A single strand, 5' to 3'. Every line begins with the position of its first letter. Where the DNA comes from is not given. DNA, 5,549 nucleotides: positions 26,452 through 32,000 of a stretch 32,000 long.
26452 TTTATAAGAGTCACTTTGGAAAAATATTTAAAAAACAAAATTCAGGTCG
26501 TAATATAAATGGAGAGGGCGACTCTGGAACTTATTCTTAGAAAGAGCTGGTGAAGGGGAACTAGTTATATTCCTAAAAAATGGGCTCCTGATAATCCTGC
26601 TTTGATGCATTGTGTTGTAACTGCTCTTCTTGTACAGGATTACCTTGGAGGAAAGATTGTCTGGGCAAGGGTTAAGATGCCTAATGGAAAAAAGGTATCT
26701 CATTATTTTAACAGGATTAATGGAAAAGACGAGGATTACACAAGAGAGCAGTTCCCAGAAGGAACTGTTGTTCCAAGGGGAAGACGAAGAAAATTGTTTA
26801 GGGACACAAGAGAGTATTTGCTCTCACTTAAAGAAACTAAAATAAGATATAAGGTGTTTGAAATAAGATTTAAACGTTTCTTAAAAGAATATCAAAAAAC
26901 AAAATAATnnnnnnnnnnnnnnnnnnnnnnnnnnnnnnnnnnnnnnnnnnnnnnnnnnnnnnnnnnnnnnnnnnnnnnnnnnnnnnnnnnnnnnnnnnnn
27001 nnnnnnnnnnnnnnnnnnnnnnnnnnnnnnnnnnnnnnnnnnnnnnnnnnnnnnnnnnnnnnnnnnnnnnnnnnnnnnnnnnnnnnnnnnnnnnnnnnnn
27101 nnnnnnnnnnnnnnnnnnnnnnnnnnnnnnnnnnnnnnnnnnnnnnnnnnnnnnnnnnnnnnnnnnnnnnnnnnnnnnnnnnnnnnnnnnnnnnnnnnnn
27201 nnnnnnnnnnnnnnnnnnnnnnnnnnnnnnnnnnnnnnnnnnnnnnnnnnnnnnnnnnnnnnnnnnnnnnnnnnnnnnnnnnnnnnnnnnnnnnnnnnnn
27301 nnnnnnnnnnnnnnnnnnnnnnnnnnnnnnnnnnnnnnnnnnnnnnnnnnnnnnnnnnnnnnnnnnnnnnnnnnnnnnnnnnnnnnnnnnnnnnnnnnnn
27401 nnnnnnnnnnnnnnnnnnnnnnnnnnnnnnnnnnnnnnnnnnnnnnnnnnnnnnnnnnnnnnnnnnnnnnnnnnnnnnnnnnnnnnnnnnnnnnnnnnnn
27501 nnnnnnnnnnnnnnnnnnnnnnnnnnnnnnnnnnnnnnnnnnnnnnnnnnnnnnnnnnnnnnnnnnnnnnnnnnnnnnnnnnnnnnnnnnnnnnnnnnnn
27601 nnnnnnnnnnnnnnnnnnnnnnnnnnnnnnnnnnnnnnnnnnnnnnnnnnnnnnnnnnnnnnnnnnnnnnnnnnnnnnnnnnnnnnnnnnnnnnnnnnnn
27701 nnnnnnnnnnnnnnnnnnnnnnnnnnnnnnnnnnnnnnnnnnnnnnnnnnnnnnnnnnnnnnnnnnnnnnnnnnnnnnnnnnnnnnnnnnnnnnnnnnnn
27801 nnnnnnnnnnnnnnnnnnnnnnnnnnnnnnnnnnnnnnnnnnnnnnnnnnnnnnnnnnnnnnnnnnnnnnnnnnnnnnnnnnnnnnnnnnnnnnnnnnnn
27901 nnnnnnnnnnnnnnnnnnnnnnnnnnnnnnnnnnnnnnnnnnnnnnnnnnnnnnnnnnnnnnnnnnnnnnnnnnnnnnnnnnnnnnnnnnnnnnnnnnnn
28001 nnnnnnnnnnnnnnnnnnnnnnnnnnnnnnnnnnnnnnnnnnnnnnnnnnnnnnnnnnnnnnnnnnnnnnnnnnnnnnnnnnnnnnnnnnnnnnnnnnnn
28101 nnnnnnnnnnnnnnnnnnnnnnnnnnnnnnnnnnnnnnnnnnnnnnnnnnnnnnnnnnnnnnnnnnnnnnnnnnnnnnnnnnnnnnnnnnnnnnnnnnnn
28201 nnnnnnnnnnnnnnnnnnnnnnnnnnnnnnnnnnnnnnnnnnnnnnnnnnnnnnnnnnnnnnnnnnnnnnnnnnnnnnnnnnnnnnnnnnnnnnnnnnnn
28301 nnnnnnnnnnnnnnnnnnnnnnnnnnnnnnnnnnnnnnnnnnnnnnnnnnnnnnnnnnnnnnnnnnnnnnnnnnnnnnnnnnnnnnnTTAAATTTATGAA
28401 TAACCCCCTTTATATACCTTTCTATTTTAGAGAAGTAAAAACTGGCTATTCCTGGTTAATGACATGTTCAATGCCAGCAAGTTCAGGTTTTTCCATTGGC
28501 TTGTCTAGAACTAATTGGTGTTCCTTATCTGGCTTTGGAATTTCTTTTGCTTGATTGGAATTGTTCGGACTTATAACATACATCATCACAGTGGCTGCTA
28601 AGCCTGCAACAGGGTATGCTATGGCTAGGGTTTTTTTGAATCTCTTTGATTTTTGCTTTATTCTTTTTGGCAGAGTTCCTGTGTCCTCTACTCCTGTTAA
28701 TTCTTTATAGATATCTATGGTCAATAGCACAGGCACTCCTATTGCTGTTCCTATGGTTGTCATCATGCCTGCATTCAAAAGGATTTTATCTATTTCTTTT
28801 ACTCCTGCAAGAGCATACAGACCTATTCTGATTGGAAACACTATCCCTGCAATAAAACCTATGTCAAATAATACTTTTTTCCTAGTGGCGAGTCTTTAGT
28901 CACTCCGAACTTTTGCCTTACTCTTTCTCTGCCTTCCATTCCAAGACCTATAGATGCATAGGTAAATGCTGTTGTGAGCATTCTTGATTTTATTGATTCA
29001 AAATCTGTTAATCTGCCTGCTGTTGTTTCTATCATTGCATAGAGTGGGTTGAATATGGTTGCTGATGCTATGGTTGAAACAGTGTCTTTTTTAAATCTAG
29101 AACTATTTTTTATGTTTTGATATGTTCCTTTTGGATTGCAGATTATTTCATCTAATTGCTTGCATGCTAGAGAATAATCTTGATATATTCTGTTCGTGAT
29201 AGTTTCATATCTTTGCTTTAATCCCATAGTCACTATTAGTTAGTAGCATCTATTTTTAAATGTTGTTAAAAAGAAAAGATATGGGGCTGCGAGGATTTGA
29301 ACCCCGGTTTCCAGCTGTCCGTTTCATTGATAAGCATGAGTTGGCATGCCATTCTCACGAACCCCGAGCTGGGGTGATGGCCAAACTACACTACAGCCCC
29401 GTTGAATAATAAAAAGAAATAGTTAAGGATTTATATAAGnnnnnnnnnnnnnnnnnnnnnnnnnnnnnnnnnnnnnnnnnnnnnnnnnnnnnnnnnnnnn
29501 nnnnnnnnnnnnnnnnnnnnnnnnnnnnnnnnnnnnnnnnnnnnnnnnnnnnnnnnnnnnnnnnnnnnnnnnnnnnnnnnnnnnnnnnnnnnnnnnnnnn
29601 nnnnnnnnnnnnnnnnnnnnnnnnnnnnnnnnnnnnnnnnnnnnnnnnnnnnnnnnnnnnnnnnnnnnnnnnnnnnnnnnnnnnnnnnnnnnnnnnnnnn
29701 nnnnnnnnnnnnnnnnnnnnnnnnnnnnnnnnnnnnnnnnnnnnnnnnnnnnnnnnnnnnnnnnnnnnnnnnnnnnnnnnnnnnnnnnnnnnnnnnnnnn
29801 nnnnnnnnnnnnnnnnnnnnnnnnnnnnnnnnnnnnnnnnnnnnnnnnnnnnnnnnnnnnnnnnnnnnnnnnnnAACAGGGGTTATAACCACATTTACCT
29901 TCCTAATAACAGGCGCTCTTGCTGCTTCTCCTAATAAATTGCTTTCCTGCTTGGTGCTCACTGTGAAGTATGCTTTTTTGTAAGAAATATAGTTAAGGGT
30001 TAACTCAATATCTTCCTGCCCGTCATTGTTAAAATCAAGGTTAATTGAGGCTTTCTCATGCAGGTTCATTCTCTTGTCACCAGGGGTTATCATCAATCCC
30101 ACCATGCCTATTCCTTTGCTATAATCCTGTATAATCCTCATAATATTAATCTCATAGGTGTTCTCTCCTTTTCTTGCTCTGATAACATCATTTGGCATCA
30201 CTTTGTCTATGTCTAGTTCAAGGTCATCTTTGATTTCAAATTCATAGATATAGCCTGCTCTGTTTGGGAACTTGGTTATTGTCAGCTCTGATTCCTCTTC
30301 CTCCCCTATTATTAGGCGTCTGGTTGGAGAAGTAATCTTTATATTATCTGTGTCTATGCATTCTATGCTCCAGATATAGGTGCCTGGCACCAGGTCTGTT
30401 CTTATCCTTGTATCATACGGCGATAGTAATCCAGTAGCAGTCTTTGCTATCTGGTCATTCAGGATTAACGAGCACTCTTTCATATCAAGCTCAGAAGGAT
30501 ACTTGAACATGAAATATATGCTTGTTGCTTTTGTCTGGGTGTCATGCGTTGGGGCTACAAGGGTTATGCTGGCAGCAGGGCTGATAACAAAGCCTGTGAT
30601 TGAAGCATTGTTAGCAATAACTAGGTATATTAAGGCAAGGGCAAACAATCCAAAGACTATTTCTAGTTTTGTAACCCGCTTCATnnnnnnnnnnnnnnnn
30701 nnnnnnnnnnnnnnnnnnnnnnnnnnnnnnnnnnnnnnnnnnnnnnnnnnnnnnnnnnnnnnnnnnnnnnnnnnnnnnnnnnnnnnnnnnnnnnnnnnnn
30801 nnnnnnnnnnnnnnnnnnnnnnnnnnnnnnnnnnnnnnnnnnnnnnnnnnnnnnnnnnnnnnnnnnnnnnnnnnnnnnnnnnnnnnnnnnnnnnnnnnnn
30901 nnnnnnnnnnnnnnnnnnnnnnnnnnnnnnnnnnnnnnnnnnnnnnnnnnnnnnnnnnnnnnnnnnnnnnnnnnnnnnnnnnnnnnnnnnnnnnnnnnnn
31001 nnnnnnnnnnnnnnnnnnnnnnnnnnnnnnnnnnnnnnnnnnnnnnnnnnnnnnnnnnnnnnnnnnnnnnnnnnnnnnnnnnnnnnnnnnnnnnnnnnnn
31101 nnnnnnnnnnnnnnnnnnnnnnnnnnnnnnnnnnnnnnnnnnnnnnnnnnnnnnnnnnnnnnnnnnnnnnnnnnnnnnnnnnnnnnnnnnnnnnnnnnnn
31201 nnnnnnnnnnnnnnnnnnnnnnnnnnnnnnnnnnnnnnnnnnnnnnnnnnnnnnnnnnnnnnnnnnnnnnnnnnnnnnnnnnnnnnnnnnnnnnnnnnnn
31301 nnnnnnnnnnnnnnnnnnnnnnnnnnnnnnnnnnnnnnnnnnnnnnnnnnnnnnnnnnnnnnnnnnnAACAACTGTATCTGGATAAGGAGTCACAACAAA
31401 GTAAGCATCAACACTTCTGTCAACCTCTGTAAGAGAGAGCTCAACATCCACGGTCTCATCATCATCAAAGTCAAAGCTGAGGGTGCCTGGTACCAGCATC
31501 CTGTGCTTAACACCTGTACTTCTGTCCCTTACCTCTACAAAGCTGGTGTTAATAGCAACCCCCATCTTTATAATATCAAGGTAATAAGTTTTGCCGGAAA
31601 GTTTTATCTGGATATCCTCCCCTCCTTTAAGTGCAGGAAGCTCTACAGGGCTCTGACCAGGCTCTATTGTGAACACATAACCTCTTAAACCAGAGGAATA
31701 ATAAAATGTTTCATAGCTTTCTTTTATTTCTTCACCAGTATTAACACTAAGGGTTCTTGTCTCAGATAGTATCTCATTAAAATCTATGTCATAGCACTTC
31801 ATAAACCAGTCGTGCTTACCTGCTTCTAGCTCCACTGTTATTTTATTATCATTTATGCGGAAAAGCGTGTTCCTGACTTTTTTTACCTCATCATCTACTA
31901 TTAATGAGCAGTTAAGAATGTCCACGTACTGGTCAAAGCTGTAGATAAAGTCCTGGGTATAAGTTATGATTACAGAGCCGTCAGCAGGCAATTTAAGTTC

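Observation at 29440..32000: Operonic pair of paralogous surface proteins with acidic stalks outside and extreme polybasic tails inside: a candidate novel envelope module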

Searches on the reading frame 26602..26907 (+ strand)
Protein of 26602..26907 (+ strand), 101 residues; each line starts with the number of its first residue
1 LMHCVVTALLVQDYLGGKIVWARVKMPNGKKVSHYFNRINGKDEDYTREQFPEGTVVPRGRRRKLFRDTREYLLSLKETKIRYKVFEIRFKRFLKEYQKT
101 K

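Call 8: search_protein_families(library=pfam, proteins=[window:26602-26907:+], max_evalue=1)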
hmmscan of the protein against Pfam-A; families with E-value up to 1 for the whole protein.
window:26602-26907:+ (101 aa): 1 family
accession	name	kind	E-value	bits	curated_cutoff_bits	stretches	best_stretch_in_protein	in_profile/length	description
PF24585.1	YunG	-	6.5e-17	62.2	27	1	3-87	34-108/116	YunG protein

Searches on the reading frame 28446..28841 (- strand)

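Call 8: search_protein_families(library=pfam, proteins=[window:28446-28841:-], max_evalue=1)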
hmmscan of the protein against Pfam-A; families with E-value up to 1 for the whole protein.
window:28446-28841:- (131 aa): 1 family
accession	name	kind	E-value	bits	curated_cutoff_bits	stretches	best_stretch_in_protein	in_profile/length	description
PF18910.5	DUF5665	-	0.018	15.5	27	1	22-45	10-33/56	Domain of unknown function (DUF5665)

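Call 77: search_protein_families(library=padloc, proteins=[window:28446-28841:-], max_evalue=0.001)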
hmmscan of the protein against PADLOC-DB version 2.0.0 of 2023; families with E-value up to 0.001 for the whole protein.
window:28446-28841:- (131 aa): 0 families

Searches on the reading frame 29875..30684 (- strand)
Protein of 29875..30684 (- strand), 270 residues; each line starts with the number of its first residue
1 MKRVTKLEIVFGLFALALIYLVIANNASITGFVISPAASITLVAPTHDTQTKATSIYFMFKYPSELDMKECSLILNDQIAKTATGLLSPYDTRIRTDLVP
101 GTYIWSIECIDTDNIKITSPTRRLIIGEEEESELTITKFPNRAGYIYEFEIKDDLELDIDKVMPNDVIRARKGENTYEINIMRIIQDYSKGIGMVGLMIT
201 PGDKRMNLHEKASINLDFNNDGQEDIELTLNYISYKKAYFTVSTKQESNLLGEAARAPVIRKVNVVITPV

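Call 11: find_homologous_proteins(query=window:29875-30684:-, max_evalue=0.01)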
Query seq(270 aa) (270 aa): 21 proteins with E <= 0.01 among 445 candidates.
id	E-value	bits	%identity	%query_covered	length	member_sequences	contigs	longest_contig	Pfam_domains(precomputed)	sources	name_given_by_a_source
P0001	6.4e-172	587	100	100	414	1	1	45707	-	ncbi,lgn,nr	ncbi:hypothetical protein KY348_06465 [Candidatus Woesearchaeota archaeon]|nr:hypothetical protein [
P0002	3.0e-108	379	63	100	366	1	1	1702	-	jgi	-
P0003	5.0e-107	375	64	100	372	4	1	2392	-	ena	-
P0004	2.9e-99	349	61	100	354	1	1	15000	-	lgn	-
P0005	6.6e-99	348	60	100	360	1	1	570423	-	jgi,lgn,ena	-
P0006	1.0e-97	344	61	100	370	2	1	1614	-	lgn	-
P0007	5.8e-91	322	58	94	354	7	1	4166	-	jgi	-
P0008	1.0e-90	321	56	100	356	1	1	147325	-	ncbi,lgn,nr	ncbi:hypothetical protein JW756_01030 [Candidatus Woesearchaeota archaeon]|nr:hypothetical protein [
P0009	5.7e-89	316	59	93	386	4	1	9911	-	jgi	-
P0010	1.2e-88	315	61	90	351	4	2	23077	-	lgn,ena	-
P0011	2.6e-88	314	56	94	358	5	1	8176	-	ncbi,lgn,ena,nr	ncbi:MAG TPA: hypothetical protein VJ461_01535 [Candidatus Nanoarchaeia archaeon]|nr:hypothetical pr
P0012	3.6e-85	303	52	100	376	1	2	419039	-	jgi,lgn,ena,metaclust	metaclust:\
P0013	9.3e-85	302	57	91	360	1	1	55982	-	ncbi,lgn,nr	ncbi:hypothetical protein JXB28_05435 [Candidatus Woesearchaeota archaeon]|nr:hypothetical protein [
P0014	1.6e-84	301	54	91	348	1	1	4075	-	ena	-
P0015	1.4e-82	295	51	100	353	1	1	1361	-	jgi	jgi:hypothetical protein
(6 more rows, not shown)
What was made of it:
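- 29440..30684 (-): Gene A, 414 aa: A-type member of the family (NCBI KY348_06465, hypothetical protein). A 100% identical protein, P0001, in call 11.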

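Call 17: find_encoding_contigs(protein=P0005, flank=10000, max_places=2)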
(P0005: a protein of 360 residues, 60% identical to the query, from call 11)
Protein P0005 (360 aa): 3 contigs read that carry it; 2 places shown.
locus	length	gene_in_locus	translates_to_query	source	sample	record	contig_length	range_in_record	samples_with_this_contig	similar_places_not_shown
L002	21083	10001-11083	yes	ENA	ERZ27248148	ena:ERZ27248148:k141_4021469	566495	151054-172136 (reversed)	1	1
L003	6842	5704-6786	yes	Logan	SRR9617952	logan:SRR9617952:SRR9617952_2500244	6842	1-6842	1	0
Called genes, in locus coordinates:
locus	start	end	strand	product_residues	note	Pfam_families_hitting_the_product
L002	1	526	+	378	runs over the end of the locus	PF04055:Radical_SAM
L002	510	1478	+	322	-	-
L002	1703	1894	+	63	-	PF24434:DUF7557 (weak)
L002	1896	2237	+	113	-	-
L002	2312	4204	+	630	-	-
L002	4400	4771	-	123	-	PF12643:MazG-like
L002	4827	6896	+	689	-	PF13175:AAA_15 (weak), PF13476:AAA_23, PF02463:SMC_N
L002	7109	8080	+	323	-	-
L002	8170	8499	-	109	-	-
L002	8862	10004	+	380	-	-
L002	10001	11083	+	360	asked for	-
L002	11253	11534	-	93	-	-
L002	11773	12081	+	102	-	-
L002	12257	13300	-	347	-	PF04055:Radical_SAM, PF13353:Fer4_12 (weak), PF13186:SPASM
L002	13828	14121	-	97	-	-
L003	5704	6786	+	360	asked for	-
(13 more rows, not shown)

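Call 18: find_encoding_contigs(protein=P0012, flank=10000, max_places=2)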
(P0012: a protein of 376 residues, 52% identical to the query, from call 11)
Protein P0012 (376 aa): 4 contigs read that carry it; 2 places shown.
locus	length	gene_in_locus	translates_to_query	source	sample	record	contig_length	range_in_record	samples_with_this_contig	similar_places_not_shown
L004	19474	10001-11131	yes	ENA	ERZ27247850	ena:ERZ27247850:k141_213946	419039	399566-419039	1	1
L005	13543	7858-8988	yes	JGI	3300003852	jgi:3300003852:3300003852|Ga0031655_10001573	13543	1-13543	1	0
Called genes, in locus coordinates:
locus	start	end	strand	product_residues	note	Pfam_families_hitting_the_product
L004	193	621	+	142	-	-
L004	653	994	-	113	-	PF00719:Pyrophosphatase (weak)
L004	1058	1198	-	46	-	-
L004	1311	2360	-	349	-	PF00478:IMPDH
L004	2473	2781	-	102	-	-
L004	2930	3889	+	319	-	PF12840:HTH_20 (faint), PF13404:HTH_AsnC-type, PF13412:HTH_24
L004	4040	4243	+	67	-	PF24434:DUF7557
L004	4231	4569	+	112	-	-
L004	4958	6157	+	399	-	PF04055:Radical_SAM (weak)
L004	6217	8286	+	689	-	PF02463:SMC_N (faint), PF13476:AAA_23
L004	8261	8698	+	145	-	PF00293:NUDIX, PF14815:NUDIX_4 (weak)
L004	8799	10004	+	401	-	PF15102:TMEM154 (faint)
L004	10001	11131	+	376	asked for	-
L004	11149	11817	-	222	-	-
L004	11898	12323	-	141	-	-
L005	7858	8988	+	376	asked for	-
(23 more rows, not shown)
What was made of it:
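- HEPN/nucleotidyltransferase, Fic and integrase genes lie a few kb away in two loci (calls 17, 18).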

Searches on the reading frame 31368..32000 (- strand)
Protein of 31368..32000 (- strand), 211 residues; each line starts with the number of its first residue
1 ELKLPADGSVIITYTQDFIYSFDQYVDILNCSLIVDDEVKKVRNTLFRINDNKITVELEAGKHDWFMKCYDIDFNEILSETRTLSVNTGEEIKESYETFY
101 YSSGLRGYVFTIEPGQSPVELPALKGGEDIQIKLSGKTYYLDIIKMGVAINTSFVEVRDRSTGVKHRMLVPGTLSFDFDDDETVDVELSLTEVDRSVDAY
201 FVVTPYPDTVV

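Call 13: find_homologous_proteins(query=window:31368-32000:-, max_evalue=0.01)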
Query seq(211 aa) (211 aa): 7 proteins with E <= 0.01 among 369 candidates.
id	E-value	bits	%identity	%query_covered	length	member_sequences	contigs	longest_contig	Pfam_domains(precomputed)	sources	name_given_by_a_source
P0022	1.6e-89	317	68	98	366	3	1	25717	-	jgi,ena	-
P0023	1.5e-77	278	60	99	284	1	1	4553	-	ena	-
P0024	3.6e-70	254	57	98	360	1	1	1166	-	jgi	jgi:hypothetical protein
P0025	3.9e-69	250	57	98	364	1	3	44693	-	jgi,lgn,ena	-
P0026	6.0e-69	250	57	98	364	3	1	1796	-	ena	-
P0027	6.1e-65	237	55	98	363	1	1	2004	-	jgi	jgi:uncharacterized protein YpmB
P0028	3.0e-36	143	66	49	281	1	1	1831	-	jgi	-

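Call 19: find_encoding_contigs(protein=P0022, flank=10000, max_places=2)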
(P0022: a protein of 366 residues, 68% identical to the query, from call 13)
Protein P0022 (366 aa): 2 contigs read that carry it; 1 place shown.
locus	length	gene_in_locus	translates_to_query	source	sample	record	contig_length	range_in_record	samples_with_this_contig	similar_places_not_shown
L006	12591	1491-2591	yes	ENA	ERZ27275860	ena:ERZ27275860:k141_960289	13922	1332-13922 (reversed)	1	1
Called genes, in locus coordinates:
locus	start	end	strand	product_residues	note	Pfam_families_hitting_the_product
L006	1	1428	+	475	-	?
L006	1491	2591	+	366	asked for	-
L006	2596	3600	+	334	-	-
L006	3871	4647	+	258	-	PF06966:DUF1295, PF02544:Steroid_dh (weak)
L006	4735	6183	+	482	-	-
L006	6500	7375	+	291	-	-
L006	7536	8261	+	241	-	-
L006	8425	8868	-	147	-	-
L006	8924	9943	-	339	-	-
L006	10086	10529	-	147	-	PF00293:NUDIX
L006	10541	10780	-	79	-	-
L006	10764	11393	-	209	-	PF03602:Cons_hypoth95, PF05175:MTS, PF06325:PrmA, PF13847:Methyltransf_31 (weak)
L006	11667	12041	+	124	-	-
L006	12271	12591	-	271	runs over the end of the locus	PF02899:Phage_int_SAM_1 (faint), PF13495:Phage_int_SAM_4, PF00589:Phage_integrase, PF22823:MrpR_C_cat (weak)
